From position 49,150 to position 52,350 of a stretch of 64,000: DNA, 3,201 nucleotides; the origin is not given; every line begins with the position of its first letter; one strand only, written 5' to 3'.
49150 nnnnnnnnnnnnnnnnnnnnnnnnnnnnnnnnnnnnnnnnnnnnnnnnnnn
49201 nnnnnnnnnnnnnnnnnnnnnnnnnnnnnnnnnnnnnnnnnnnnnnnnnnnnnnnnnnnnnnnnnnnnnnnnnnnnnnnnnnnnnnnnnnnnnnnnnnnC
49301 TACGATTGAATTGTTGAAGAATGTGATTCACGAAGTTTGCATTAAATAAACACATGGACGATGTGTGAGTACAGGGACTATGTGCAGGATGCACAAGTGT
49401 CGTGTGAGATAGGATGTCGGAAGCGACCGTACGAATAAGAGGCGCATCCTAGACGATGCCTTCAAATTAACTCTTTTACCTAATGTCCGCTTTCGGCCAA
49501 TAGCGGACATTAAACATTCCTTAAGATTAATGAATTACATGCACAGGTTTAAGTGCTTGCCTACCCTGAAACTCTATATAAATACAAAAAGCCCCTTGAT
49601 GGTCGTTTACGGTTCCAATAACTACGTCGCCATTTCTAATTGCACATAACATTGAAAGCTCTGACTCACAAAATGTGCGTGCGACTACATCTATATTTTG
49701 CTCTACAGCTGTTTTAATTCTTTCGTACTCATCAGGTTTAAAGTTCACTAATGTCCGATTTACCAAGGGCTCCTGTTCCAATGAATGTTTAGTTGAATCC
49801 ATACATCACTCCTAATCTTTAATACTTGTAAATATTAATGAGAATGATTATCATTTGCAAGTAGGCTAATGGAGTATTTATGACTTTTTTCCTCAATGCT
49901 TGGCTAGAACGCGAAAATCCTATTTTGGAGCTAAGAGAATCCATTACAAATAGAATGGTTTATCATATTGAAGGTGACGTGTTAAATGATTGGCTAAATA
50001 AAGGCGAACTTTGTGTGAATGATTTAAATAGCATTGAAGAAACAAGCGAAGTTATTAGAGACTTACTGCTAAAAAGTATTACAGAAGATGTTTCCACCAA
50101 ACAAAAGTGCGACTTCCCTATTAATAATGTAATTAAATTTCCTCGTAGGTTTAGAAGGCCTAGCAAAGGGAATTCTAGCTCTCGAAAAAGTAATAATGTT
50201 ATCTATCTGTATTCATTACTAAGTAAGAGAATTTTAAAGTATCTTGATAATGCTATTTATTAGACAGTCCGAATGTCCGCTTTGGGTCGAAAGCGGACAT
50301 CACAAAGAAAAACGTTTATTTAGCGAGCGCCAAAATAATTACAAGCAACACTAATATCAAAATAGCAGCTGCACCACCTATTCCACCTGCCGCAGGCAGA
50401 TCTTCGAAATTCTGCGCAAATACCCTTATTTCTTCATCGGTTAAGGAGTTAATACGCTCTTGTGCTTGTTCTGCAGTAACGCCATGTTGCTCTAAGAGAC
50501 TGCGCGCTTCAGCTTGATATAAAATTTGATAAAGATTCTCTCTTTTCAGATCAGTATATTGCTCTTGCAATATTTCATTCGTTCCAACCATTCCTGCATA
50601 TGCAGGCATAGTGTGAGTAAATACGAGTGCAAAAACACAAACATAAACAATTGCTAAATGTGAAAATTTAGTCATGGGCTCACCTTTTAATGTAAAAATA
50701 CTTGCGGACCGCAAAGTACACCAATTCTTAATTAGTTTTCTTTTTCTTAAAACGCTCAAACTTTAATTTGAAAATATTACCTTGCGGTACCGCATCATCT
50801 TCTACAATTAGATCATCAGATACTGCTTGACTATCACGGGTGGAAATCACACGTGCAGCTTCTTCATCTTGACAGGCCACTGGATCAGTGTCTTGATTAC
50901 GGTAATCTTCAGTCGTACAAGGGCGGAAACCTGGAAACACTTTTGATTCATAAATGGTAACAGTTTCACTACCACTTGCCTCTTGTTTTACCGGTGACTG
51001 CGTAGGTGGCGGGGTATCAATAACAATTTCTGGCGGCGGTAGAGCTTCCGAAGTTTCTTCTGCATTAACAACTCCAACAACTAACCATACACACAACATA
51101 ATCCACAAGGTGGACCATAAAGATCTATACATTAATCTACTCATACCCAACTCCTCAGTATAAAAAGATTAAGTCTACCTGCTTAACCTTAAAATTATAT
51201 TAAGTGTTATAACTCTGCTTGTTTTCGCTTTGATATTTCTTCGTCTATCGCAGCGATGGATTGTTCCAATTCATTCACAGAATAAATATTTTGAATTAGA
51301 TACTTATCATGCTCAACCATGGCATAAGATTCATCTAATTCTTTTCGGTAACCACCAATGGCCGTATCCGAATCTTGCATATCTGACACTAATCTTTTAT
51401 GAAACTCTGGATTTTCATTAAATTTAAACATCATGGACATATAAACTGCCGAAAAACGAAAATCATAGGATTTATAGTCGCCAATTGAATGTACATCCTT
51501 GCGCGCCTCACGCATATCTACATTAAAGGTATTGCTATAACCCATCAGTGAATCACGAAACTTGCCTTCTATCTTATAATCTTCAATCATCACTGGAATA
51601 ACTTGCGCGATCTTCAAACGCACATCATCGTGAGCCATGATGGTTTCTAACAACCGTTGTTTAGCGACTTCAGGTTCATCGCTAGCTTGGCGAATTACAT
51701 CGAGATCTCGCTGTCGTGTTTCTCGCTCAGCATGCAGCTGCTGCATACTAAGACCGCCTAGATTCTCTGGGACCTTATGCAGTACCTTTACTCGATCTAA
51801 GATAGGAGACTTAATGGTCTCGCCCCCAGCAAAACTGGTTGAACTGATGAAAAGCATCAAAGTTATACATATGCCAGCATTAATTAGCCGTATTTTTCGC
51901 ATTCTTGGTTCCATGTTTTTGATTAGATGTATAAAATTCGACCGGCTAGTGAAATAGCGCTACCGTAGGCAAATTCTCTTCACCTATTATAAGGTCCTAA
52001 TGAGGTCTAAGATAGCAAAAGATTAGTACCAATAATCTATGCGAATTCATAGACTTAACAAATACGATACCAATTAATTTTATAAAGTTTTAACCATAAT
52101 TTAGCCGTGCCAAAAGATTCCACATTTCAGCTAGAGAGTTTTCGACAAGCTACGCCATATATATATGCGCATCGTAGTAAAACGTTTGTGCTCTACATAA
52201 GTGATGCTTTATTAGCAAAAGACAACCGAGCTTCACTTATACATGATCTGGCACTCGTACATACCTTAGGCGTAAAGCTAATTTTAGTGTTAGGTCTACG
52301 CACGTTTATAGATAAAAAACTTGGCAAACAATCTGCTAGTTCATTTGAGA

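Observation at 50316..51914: Second PA2779-like paralog, lacking the peptidase and preceded by two secreted hypothetical proteins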

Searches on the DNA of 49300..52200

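Call 59: search_rna_families(source=window, start=49300, end=52200, threshold=evalue, max_evalue=1)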
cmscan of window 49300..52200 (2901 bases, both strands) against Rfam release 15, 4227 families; matches with E-value up to 1: 3.
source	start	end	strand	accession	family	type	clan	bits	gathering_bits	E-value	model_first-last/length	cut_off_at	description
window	49612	49658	+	RF01319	CRISPR-DR6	Gene; CRISPR;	-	22.8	39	0.15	1-30/30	no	CRISPR RNA direct repeat element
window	51503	51539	-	RF01343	CRISPR-DR33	Gene; CRISPR;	-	19.5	39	0.92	1-37/37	no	CRISPR RNA direct repeat element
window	50224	50307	-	RF01177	snR67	Gene; snRNA; snoRNA; CD-box;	CL00053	18.9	55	0.99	1-83/83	no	Small nucleolar RNA snR67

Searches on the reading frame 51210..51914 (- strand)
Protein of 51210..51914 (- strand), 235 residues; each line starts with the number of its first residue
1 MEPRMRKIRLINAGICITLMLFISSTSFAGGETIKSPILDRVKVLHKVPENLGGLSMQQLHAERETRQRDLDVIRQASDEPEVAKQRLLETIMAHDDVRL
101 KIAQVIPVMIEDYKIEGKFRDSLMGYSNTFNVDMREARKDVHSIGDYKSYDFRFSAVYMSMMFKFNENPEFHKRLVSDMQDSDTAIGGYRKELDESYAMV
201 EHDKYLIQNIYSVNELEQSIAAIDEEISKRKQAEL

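Call 4: search_protein_families(library=pfam, max_evalue=1, proteins=[window:51210-51914:-])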
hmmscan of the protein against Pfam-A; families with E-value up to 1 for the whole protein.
seq(235 aa): 1 family
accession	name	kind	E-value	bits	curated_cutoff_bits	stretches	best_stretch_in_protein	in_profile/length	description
PF06698.16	DUF1192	-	0.037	14.6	25.5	1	211-232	20-41/58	Protein of unknown function (DUF1192)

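Call 5: search_protein_families(library=ncbifam, max_evalue=0.1, proteins=[window:51210-51914:-])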
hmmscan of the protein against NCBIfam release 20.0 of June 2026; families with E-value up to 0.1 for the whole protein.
seq(235 aa): 1 family
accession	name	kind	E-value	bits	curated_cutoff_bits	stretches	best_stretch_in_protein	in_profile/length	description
NF009853.0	PRK13320.1-5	equivalog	0.014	14.9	287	1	9-59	114-163/243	type III pantothenate kinase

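Call 13: find_homologous_proteins(query=window:51210-51914:-)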
Query seq(235 aa) (235 aa): 114 proteins with E <= 0.001 among 343 candidates.
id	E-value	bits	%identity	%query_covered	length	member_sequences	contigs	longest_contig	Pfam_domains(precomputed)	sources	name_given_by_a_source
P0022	3.3e-136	470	94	100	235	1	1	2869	-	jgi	-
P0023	5.1e-136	469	92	100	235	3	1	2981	-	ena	-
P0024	1.2e-134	465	100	92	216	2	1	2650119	-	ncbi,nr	ncbi:MAG: hypothetical protein GKR92_07865 [Gammaproteobacteria bacterium]|nr:MAG: hypothetical prot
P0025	1.1e-133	462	92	98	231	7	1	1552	-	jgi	jgi:hypothetical protein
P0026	1.1e-133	462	91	100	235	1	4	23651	-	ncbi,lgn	-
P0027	4.2e-133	460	92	98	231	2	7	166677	-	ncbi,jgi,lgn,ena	jgi:hypothetical protein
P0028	7.7e-128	442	86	100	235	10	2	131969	-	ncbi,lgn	-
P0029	8.6e-128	442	87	98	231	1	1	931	-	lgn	-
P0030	2.5e-127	441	87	98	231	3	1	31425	-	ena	-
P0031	5.2e-126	436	87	98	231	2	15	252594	-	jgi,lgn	jgi:hypothetical protein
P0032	1.1e-124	432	86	98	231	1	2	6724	-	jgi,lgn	jgi:uncharacterized small protein (DUF1192 family)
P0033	1.1e-122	426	84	98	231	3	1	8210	-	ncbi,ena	-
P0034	1.7e-122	425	83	98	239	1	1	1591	-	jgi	-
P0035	2.3e-122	424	84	98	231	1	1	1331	-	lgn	-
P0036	3.3e-122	424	84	98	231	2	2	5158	-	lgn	-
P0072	3.7e-95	336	67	98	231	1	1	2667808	-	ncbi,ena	-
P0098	3.8e-89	316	64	94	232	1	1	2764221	-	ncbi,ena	-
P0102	6.3e-87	309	61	98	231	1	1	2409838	-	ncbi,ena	-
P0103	1.9e-85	304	62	94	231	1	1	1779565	-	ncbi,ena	-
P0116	1.2e-77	278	56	98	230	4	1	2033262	-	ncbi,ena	-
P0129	4.5e-15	74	31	78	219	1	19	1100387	-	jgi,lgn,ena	jgi:hypothetical protein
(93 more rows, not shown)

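Call 14: find_encoding_contigs(protein=P0098, flank=5000, max_places=1)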
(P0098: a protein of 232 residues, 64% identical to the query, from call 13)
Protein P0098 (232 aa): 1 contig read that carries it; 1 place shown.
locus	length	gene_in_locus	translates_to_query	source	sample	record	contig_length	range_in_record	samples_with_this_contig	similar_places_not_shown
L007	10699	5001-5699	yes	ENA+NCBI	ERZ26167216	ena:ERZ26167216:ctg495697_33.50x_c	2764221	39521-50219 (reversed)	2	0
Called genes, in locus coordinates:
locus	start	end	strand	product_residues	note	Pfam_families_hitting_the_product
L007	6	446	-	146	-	PF20990:DUF2207_C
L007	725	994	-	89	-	PF20990:DUF2207_C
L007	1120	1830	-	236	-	PF09972:DUF2207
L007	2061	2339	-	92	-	PF04011:LemA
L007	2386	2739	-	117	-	PF00462:Glutaredoxin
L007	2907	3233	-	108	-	-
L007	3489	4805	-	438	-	PF00696:AA_kinase, PF00583:Acetyltransf_1, PF13508:Acetyltransf_7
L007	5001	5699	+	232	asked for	-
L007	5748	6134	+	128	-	-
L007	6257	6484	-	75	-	-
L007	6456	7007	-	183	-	PF00561:Abhydrolase_1, PF12697:Abhydrolase_6, PF12146:Hydrolase_4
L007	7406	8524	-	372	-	PF04389:Peptidase_M28 (weak), PF01546:Peptidase_M20, PF07687:M20_dimer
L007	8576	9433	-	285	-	PF09176:Mpt_N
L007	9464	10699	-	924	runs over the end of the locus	PF00311:PEPcase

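Call 15: find_encoding_contigs(protein=P0116, flank=5000, max_places=1)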
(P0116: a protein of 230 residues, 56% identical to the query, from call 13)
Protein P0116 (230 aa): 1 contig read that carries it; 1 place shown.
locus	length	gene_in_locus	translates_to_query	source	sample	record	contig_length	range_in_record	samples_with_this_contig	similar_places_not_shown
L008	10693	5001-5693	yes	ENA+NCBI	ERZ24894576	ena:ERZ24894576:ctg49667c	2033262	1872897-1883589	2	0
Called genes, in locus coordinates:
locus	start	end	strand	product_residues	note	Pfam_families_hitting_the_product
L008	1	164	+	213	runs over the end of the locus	PF21948:LplA-B_cat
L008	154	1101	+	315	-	PF16881:LIAS_N (weak), PF04055:Radical_SAM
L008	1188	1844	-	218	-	PF00483:NTP_transferase, PF12804:NTP_transf_3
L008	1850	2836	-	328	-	PF01636:APH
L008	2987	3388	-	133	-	PF00313:CSD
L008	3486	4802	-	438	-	PF00696:AA_kinase, PF00583:Acetyltransf_1, PF13508:Acetyltransf_7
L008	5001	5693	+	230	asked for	-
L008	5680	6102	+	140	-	-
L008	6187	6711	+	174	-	-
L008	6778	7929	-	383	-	PF01546:Peptidase_M20, PF07687:M20_dimer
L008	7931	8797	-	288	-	PF09176:Mpt_N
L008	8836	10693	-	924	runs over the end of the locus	PF00311:PEPcase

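Call 16: find_encoding_contigs(protein=P0129, flank=5000, max_places=2)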
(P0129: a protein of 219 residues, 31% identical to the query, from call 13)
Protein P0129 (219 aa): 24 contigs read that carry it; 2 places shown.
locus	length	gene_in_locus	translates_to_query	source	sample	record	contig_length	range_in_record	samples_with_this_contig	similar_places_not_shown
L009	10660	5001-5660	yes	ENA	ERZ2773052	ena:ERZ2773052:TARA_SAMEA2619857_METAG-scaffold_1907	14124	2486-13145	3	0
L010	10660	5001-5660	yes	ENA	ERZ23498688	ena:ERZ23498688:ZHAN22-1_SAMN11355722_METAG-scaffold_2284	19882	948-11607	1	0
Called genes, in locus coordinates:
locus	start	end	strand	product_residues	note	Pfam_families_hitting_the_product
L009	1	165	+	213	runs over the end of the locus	PF03167:UDG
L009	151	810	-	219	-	PF00483:NTP_transferase, PF12804:NTP_transf_3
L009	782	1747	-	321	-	PF01636:APH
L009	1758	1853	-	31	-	-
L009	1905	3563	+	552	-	PF02776:TPP_enzyme_N, PF00205:TPP_enzyme_M, PF02775:TPP_enzyme_C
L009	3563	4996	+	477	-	PF00171:Aldedh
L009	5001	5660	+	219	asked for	-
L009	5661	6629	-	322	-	PF00389:2-Hacid_dh, PF02826:2-Hacid_dh_C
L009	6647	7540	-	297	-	PF02629:CoA_binding, PF13607:Succ_CoA_lig, PF00549:Ligase_CoA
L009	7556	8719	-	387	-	PF08442:ATP-grasp_2, PF13549:ATP-grasp_5 (weak), PF24948:Citrate_synth_N, PF00549:Ligase_CoA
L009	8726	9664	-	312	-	PF03328:HpcH_HpaI, PF15617:C-C_Bond_Lyase (faint)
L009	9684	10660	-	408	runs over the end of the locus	PF00266:Aminotran_5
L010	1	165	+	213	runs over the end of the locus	PF03167:UDG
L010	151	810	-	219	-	PF00483:NTP_transferase, PF12804:NTP_transf_3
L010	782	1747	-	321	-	PF01636:APH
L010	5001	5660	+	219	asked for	-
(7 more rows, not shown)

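Call 33: predict_structure(alignment_id=A2)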
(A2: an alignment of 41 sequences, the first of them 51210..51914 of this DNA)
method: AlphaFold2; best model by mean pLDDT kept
length: 235 residues; sequences in the alignment: 41
mean_pLDDT: 81.3   pTM: 0.61
mean pLDDT of the five models: 81.3, 78.4, 78.0, 77.4, 75.1
residues with pLDDT >= 90: 99; 70-90: 79; 50-70: 46; < 50: 11
segments of 3 or more residues with pLDDT < 50: 27-36
pLDDT, mean of each block of 10 residues (from residue 1): 58 70 49 47 68 86 84 68 80 95 96 93 97 94 88 93 88 92 95 90 70 79 90 75
secondary structure, 60 per line:
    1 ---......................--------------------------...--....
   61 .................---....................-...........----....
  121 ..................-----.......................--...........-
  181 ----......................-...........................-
elements in order: H4-25 H57-77 H81-100 H102-112 H117-138 H144-166 H169-179 H185-206 H208-234

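Call 60: search_protein_families(library=phrogs, max_evalue=0.01, proteins=[window:51210-51902:-])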
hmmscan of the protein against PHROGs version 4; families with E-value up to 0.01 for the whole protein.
window:51210-51902:- (231 aa): 0 families

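Call 61: search_protein_families(library=padloc, max_evalue=0.01, proteins=[window:51210-51902:-])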
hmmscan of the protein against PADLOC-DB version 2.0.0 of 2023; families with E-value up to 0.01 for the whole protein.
window:51210-51902:- (231 aa): 0 families

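Call 63: search_solved_structures(query=A2, max_evalue=1)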
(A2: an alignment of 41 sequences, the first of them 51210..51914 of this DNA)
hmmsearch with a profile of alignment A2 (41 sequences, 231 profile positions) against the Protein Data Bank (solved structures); distinct sequences matched with E-value up to 1: 2.
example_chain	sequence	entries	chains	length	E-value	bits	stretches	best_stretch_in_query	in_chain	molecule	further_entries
6ikn_A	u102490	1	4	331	0.13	14.6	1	166-226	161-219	Growth arrest-specific protein 7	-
1ya9_A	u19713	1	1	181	0.24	13.8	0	165-191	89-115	Apolipoprotein E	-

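Call 69: find_encoding_contigs(protein=P0072, flank=3000, max_places=1)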
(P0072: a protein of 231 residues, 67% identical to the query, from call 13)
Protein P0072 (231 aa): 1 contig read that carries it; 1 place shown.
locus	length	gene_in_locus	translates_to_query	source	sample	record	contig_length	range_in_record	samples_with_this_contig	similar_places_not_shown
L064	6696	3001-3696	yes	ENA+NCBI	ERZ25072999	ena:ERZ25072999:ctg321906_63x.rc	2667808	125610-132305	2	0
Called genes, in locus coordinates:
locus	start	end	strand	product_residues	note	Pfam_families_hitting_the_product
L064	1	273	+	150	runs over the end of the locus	-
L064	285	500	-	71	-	-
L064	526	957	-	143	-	PF04828:GFA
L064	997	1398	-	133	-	PF00313:CSD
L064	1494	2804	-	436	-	PF00696:AA_kinase, PF00583:Acetyltransf_1, PF13508:Acetyltransf_7, PF23209:IDM1_C (weak)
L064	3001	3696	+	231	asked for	-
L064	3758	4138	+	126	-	-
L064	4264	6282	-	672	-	PF07715:Plug, PF00593:TonB_dep_Rec_b-barrel, PF14905:OMP_b-brl_3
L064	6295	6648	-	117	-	-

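Call 70: find_encoding_contigs(protein=P0102, flank=3000, max_places=1)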
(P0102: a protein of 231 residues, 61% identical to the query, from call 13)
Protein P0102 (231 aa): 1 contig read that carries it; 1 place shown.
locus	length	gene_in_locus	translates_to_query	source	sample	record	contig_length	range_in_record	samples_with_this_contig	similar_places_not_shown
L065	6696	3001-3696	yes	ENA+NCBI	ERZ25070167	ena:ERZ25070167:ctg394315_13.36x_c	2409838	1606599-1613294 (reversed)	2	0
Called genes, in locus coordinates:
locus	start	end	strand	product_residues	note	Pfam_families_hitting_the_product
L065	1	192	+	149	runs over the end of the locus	-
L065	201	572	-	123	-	-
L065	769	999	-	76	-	-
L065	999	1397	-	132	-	PF00313:CSD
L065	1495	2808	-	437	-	PF00696:AA_kinase, PF00583:Acetyltransf_1, PF13673:Acetyltransf_10 (weak), PF23209:IDM1_C (weak), PF13508:Acetyltransf_7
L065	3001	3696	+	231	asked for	-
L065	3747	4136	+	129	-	-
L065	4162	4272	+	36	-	-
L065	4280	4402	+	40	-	-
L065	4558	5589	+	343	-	-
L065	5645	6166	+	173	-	-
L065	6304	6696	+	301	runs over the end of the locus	PF00753:Lactamase_B, PF12706:Lactamase_B_2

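Call 71: find_encoding_contigs(protein=P0103, flank=3000, max_places=1)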
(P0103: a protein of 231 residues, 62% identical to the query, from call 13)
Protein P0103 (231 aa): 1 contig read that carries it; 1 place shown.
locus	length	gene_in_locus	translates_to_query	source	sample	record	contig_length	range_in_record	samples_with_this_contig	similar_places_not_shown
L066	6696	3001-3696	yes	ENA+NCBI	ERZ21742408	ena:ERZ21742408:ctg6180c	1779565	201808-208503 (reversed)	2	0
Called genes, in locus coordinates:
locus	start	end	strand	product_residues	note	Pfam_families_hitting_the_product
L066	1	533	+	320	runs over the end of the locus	PF16881:LIAS_N (faint), PF04055:Radical_SAM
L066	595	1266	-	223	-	PF00483:NTP_transferase, PF12804:NTP_transf_3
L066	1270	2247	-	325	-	PF01636:APH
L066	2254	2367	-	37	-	-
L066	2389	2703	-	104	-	-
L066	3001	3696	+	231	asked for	-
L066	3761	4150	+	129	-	-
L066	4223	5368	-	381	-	PF04389:Peptidase_M28 (weak), PF01546:Peptidase_M20, PF07687:M20_dimer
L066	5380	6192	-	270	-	PF09176:Mpt_N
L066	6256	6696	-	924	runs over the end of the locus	PF00311:PEPcase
